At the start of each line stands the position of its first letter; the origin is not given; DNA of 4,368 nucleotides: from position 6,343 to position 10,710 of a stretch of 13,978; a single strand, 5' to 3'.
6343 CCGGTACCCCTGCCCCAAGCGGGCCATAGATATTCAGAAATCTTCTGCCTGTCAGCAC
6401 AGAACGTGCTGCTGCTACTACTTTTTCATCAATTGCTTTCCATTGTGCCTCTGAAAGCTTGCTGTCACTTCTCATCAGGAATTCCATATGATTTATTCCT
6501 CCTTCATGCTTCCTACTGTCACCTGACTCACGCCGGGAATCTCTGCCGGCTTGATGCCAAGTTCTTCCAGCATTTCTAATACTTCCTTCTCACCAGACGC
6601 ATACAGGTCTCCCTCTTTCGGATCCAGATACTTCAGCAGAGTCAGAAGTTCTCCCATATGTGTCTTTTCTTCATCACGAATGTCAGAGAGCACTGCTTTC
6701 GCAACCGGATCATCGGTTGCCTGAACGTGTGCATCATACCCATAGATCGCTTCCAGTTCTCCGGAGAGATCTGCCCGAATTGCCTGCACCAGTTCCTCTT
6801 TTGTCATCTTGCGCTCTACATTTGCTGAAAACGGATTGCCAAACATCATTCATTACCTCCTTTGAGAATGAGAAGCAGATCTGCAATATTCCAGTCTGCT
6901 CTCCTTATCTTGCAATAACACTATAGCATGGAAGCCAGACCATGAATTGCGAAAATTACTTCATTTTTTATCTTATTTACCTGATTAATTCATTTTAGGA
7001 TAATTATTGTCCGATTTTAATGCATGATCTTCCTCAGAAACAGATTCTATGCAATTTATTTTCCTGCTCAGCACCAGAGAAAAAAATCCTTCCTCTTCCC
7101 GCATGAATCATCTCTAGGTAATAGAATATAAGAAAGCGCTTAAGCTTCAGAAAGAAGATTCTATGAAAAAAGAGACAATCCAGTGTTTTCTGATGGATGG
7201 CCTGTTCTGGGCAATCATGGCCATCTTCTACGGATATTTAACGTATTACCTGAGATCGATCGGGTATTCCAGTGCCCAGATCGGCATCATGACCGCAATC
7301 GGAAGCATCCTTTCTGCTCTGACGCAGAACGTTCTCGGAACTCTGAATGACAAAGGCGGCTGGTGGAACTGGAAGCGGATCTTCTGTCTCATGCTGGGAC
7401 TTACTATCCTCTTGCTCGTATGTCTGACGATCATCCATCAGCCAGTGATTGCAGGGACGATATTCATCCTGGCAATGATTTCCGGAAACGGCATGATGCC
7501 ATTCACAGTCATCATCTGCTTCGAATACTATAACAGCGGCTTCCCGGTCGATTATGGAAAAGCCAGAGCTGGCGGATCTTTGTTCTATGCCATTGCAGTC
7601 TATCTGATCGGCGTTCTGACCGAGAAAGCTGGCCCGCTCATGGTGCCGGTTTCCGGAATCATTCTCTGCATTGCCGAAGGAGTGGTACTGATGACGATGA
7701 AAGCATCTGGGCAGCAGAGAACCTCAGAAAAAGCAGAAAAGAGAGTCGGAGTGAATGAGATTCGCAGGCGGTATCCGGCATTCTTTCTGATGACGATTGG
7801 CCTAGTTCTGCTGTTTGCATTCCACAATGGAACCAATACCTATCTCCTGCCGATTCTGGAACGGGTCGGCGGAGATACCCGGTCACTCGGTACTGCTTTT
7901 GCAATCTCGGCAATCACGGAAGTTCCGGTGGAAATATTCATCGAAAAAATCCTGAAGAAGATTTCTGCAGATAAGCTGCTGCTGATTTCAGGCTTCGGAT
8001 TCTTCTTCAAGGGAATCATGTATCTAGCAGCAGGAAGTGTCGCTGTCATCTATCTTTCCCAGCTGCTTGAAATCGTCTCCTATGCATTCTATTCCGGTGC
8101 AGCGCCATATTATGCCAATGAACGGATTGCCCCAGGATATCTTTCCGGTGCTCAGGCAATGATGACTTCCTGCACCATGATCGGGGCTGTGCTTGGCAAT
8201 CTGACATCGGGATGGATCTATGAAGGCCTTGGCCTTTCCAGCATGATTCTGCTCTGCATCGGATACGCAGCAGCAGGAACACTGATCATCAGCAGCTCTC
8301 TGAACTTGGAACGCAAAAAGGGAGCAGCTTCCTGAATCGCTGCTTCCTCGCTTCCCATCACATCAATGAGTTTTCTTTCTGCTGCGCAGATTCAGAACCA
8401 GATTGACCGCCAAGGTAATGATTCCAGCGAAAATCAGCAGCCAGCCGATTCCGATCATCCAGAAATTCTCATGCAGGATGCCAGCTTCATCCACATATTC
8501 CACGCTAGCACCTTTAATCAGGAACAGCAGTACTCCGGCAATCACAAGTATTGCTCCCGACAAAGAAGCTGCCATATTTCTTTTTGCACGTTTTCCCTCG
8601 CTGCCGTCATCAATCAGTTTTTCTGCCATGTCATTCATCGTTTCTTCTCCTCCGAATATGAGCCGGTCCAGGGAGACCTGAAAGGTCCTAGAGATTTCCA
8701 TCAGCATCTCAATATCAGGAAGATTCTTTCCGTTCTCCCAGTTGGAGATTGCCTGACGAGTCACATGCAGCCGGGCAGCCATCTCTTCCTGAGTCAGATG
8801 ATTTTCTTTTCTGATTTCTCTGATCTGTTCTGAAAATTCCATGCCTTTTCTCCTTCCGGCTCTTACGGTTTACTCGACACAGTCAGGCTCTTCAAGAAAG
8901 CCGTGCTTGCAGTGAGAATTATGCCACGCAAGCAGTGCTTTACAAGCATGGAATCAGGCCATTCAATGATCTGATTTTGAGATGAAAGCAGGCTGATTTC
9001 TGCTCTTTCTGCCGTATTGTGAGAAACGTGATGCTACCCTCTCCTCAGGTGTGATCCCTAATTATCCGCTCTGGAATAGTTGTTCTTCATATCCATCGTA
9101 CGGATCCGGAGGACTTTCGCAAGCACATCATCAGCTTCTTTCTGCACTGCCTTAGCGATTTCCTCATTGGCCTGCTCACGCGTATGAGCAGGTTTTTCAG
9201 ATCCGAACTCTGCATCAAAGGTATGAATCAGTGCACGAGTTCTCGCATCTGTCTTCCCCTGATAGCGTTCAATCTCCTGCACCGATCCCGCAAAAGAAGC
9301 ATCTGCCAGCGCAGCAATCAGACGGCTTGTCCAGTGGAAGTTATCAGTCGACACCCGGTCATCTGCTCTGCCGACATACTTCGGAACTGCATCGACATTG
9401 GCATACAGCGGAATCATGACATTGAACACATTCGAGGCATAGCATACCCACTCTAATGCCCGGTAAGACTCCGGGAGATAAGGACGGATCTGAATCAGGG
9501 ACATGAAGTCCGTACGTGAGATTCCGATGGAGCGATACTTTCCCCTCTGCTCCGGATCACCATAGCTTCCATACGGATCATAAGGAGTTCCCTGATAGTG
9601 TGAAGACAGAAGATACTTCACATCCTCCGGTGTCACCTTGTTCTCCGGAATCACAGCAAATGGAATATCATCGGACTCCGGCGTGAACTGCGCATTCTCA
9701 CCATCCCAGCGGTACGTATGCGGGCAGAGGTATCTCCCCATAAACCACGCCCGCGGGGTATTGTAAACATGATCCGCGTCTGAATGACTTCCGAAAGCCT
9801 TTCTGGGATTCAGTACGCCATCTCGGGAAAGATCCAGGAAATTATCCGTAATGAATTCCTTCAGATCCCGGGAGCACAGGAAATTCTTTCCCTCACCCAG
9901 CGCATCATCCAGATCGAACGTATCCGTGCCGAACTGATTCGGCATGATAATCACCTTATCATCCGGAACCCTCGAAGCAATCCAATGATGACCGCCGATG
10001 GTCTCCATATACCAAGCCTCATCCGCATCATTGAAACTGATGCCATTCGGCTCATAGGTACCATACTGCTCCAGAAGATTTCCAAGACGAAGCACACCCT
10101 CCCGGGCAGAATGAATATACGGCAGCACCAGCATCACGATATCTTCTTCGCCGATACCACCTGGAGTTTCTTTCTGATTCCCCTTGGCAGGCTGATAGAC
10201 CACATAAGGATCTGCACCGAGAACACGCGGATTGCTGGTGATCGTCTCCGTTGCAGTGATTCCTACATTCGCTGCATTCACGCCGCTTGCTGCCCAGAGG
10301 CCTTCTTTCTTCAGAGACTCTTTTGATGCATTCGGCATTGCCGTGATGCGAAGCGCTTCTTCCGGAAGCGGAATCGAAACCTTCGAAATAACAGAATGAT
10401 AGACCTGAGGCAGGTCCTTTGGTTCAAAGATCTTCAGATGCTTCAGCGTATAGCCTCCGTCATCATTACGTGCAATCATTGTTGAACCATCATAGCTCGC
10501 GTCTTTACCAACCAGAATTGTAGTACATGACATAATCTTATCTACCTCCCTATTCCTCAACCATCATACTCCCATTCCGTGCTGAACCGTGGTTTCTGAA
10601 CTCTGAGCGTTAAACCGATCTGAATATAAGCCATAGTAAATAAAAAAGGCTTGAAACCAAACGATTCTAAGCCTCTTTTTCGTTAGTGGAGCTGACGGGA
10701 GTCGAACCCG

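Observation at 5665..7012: Family-1 encapsulin nanocompartment: EncFtn cargo with targeting peptide, shell protein, and its own terminator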

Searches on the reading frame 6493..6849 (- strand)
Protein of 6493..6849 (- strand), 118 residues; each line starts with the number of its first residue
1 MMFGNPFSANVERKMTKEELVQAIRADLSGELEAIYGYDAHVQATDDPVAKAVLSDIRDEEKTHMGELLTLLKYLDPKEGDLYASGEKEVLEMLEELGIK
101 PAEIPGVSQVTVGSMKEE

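Call 3: search_protein_families(library=pfam, proteins=[window:6493-6849:-], max_evalue=0.01)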
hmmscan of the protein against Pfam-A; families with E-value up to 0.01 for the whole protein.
window:6493-6849:- (118 aa): 2 families
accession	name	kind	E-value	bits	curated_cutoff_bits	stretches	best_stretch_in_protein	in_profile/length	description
PF22277.2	EncFtn-like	-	3.2e-06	27.3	27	1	18-69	14-64/85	EncFtn-like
PF03232.19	COQ7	-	0.0004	20.5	23.5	1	20-72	3-56/169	Ubiquinone biosynthesis protein COQ7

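Call 4: search_protein_families(library=ncbifam, proteins=[window:6493-6849:-], max_evalue=0.01)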
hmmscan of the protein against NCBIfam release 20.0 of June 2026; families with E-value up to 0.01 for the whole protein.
window:6493-6849:- (118 aa): 3 families
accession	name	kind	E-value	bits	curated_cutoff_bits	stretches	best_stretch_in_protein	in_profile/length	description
NF058679.1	EncB_fam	subfamily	2e-43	147.1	90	1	3-115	4-117/117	encapsulin nanocompartment ferritin-likeEncB family encapsulin nanocompartment ferritin-like cargo protein cargo protein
TIGR04535.1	ferrit_encaps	subfamily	1.8e-30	105.2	125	1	3-116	1-114/114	encapsulin-associated ferritin-like protein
NF058678.1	EncB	exception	6.3e-08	33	210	1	19-79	10-70/160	encapsulin nanocompartment ferritin-like cargo protein EncB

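Call 7: search_solved_structures(query=window:6493-6849:-, show_alignments=3, max_evalue=0.01)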
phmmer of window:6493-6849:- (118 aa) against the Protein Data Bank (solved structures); distinct sequences matched with E-value up to 0.01: 15.
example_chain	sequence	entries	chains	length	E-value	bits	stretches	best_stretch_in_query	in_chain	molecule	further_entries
7s8t_A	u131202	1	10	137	3.1e-15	59.7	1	4-81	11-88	EncC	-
5n5e_e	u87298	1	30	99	9.8e-12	48.5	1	5-93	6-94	PFC_05175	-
2e0z_A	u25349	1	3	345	5.9e-11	46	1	3-93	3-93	Virus-like particle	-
6suw_A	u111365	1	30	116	1.1e-06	32.3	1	13-78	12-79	Uncharacterized protein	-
7s5k_A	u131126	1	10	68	1.7e-06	31.6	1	21-84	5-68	EncB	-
5da5_A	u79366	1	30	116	1.8e-06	31.6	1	13-78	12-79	Rru_A0973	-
7s5c_A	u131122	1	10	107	2.2e-06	31.3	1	21-84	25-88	EncB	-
33bf_A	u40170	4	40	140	2.2e-06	31.2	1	14-78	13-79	Encapsulated ferritin-like protein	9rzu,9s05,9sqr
5l89_A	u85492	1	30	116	9.3e-06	29.3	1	13-78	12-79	Rru_A0973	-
6sv1_A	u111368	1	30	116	1.2e-05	28.9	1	13-78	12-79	Encapsulated Ferritin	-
5l8b_A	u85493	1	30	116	1.2e-05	28.9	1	13-78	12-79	Uncharacterized protein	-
5l8g_A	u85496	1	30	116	4e-05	27.2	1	13-78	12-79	Uncharacterized protein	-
3k6c_A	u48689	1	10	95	4.4e-05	27.1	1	23-78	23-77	Uncharacterized protein NE0167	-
5l8f_A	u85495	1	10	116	0.0015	22.2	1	13-78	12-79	Rru_A0973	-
9qq4_A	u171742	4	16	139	0.0029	21.3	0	19-73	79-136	Bacterioferritin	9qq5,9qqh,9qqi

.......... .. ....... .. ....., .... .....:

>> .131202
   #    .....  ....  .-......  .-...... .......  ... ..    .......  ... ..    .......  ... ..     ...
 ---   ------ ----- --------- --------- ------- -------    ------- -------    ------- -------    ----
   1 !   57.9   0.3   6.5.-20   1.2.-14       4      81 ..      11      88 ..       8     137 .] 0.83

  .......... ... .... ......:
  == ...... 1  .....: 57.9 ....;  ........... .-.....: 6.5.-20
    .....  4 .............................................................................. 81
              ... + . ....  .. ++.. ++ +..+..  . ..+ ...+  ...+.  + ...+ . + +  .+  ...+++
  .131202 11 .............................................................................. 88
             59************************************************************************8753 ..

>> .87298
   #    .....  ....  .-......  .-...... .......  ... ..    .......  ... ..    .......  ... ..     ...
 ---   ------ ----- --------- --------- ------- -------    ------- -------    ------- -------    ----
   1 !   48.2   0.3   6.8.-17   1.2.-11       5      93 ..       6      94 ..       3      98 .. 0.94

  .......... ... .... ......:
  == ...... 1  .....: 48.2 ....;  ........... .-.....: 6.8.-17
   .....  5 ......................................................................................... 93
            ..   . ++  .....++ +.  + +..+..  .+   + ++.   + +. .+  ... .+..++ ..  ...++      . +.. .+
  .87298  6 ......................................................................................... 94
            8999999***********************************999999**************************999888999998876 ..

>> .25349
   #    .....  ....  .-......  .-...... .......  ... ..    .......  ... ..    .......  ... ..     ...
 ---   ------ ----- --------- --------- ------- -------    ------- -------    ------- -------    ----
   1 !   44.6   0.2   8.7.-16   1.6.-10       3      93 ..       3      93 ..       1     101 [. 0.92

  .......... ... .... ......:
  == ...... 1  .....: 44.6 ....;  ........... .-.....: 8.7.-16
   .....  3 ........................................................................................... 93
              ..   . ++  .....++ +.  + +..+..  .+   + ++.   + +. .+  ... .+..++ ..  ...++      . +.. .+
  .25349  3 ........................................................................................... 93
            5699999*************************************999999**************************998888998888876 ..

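Call 11: find_homologous_proteins(query=window:6493-6849:-)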
Query window:6493-6849:- (118 aa): 1293 proteins with E <= 0.001 among 1306 candidates; the best 120 are listed.
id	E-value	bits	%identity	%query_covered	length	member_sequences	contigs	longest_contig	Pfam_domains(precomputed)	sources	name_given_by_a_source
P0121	4.8e-64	231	93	100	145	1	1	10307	PF22277.3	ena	-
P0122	5.2e-64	231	94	99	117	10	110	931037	PF22277.3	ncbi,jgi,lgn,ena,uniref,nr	ncbi:MAG: ubiquinone biosynthesis protein COQ7 [Lachnospiraceae bacterium]|jgi:rubrerythrin|uniref:u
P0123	5.7e-64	231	95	99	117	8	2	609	PF22277.3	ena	-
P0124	3.7e-60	219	89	98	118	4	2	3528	PF22277.3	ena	-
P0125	1.5e-59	217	89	99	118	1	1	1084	-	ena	-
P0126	6.7e-59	215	88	99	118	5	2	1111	PF22277.3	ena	-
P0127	3.6e-56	206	83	98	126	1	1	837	PF22277.3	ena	-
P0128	5.3e-54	199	78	98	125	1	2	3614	PF22277.3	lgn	-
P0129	5.4e-52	193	79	98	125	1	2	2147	PF22277.3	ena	-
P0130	5.5e-52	193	79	98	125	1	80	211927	PF22277.3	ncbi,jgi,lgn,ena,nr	ncbi:ubiquinone biosynthesis protein COQ7 [Olsenella sp. AM30-3LB]|jgi:rubrerythrin|nr:ubiquinone bi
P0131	6.1e-52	192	79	97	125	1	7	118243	PF22277.3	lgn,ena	-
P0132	7.7e-52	192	78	98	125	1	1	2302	PF22277.3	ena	-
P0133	1.0e-51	192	79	98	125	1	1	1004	PF22277.3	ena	-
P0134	1.0e-51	192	78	98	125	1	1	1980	PF22277.3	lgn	-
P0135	2.1e-51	191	79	98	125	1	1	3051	PF22277.3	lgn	-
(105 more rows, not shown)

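Call 49: search_protein_families(library=phrogs, proteins=[window:6493-6849:-], max_evalue=0.01)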
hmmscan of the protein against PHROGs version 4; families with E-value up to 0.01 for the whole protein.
window:6493-6849:- (118 aa): 0 families

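Call 55: predict_structure(alignment_id=A3)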
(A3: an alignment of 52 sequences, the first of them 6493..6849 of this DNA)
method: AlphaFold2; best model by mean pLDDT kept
length: 118 residues; sequences in the alignment: 52
mean_pLDDT: 82.0   pTM: 0.66
mean pLDDT of the five models: 82.0, 81.8, 81.2, 80.9, 76.7
residues with pLDDT >= 90: 65; 70-90: 24; 50-70: 13; < 50: 16
segments of 3 or more residues with pLDDT < 50: 103-110, 115-118
pLDDT, mean of each block of 10 residues (from residue 1): 53 86 94 97 97 98 95 90 86 87 47 47
secondary structure, 60 per line:
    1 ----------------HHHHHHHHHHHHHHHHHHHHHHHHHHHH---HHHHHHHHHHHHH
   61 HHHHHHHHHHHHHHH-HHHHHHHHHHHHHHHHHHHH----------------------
elements in order: H17-44 H48-75 H77-96

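Call 59: fold_search(model_id=the predicted structure, library=pdb)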
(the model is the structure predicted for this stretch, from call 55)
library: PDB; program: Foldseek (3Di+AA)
matches with E <= 10: 371; with E <= 0.001: 2
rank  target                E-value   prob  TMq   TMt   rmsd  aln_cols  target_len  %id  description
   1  5n5e_D                2.9e-04  1.00  0.67  0.80   3.0        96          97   35  Crystal structure of encapsulated ferritin domain from Pyrococcus furiosus PFC_05175 (released 2018-01-24)
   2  5n5e_A                5.8e-04  1.00  0.63  0.74   3.3        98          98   35  Crystal structure of encapsulated ferritin domain from Pyrococcus furiosus PFC_05175 (released 2018-01-24)
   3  7s8t_B                1.2e-03  1.00  0.56  0.79   3.0        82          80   40  M. xanthus ferritin-like protein EncC (released 2022-02-02)
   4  7s8t_J                2.1e-03  1.00  0.55  0.76   3.8        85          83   41  M. xanthus ferritin-like protein EncC (released 2022-02-02)
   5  7s8t_A                2.9e-03  1.00  0.57  0.80   2.8        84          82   40  M. xanthus ferritin-like protein EncC (released 2022-02-02)
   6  7s8t_E                4.2e-03  1.00  0.54  0.79   2.7        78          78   40  M. xanthus ferritin-like protein EncC (released 2022-02-02)
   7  7s8t_I                5.3e-03  1.00  0.53  0.78   4.5        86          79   35  M. xanthus ferritin-like protein EncC (released 2022-02-02)
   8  6suw_B                7.0e-03  1.00  0.56  0.73   3.6        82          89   29  Crystal structure of Rhodospirillum rubrum Rru_A0973 E31A variant (released 2020-09-23)
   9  5da5_S                1.1e-02  1.00  0.57  0.74   2.3        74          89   31  Crystal structure of Rhodospirillum rubrum Rru_A0973 (released 2016-08-10)
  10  5l89_X                1.1e-02  1.00  0.55  0.72   3.3        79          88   28  Crystal structure of Rhodospirillum rubrum Rru_A0973 mutant E32A (released 2016-08-31)
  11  6sv1_M                1.3e-02  1.00  0.52  0.70   2.3        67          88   33  Crystal structure of Rhodospirillum rubrum Rru_A0973 E34A variant (released 2020-09-23)
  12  6suw_U                1.3e-02  1.00  0.57  0.74   2.3        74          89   31  Crystal structure of Rhodospirillum rubrum Rru_A0973 E31A variant (released 2020-09-23)
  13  6suw_C                1.3e-02  1.00  0.52  0.68   2.3        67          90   34  Crystal structure of Rhodospirillum rubrum Rru_A0973 E31A variant (released 2020-09-23)
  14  6sv1_A                1.3e-02  1.00  0.52  0.68   2.3        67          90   33  Crystal structure of Rhodospirillum rubrum Rru_A0973 E34A variant (released 2020-09-23)
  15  5da5_P                1.3e-02  1.00  0.52  0.68   2.3        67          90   34  Crystal structure of Rhodospirillum rubrum Rru_A0973 (released 2016-08-10)
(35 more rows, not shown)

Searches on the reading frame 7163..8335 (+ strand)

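Call 3: search_protein_families(library=pfam, proteins=[window:7163-8335:+], max_evalue=0.01)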
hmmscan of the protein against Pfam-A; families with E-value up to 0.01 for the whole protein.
window:7163-8335:+ (390 aa): 3 families
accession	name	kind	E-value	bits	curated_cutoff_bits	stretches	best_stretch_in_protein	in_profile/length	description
PF12832.13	MFS_1_like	-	1.8e-28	100.1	25.2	1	14-356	10-365/373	MFS_1 like family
PF07690.21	MFS_1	-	3.5e-17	62.8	33.4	3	132-315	124-316/347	Major Facilitator Superfamily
PF03825.22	Nuc_H_symport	-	4.6e-06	26.3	25.9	1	5-354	4-363/400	Nucleoside H+ symporter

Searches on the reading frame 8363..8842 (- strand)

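Call 3: search_protein_families(library=pfam, proteins=[window:8363-8842:-], max_evalue=0.01)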
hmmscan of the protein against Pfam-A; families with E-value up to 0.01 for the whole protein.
window:8363-8842:- (159 aa): 10 families
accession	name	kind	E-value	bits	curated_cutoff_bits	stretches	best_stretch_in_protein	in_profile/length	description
PF01381.28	HTH_3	-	2e-19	69.8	23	1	7-61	1-55/55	Helix-turn-helix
PF13127.11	DUF3955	-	2.6e-15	56.5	22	1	96-146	5-55/59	Protein of unknown function (DUF3955)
PF12844.13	HTH_19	-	4.6e-13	49.3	30.2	1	5-62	2-59/64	Helix-turn-helix domain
PF13560.12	HTH_31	-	2.8e-09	37.6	27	1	2-59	1-59/64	Helix-turn-helix domain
PF07022.19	Phage_CI_repr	-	7.5e-06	26.6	22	1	17-67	14-63/65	Bacteriophage CI repressor helix-turn-helix domain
PF13443.12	HTH_26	-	3.2e-05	24.5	22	1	7-58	2-54/63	Cro/C1-type HTH DNA-binding domain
PF13744.12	HTH_37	-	0.00013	22.1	27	1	5-39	21-55/80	Helix-turn-helix domain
PF15943.11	YdaS_toxin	-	0.0029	17.8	30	1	18-52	11-45/65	Bacterial toxin YdaS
PF08279.18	HTH_11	-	0.0032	17.8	25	1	7-34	5-34/55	HTH domain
PF17762.8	HTH_ParB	-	0.0045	17.6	22.6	1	1-35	6-40/102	ParB HTH domain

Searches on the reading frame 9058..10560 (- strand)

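Call 3: search_protein_families(library=pfam, proteins=[window:9058-10560:-], max_evalue=0.01)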
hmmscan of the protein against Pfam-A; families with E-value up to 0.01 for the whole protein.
window:9058-10560:- (500 aa): 1 family
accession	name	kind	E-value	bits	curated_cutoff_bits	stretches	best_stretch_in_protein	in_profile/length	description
PF03577.20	Peptidase_C69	-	1.9e-150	501.8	23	1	11-434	1-400/402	Peptidase family C69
